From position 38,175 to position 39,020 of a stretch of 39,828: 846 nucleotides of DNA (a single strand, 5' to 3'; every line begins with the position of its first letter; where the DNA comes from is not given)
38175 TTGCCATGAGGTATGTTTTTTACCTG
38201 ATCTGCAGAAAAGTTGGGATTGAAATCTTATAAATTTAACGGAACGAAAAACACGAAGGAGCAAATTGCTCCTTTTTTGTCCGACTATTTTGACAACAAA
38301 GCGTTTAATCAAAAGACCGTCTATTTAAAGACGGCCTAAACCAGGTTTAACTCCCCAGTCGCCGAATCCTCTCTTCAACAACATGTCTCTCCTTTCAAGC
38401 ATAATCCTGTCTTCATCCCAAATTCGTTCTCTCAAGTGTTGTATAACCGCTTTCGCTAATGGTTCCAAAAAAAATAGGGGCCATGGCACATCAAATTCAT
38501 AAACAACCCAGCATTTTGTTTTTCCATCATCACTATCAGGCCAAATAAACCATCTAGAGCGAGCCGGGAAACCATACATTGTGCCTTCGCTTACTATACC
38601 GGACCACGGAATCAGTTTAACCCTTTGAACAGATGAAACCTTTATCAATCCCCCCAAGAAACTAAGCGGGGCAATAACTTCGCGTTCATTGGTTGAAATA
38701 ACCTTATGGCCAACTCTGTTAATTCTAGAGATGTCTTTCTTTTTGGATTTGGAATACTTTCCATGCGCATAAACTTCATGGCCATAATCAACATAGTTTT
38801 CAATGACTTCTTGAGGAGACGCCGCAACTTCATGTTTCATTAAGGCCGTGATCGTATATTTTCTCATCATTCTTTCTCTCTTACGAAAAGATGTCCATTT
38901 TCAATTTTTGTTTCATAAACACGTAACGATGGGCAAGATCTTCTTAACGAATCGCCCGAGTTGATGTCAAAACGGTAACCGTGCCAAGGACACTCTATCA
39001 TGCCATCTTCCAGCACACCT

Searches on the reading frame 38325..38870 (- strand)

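Call 51: search_protein_families(library=pfam, proteins=[window:38325-38870:-], max_evalue=0.001)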
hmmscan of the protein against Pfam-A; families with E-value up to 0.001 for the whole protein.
window:38325-38870:- (181 aa): 1 family
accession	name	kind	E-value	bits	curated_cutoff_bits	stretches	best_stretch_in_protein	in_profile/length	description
PF19298.5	KshA_C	-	0.0007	20.2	23.3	1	5-45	27-67/207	3-Ketosteroid 9alpha-hydroxylase C-terminal domain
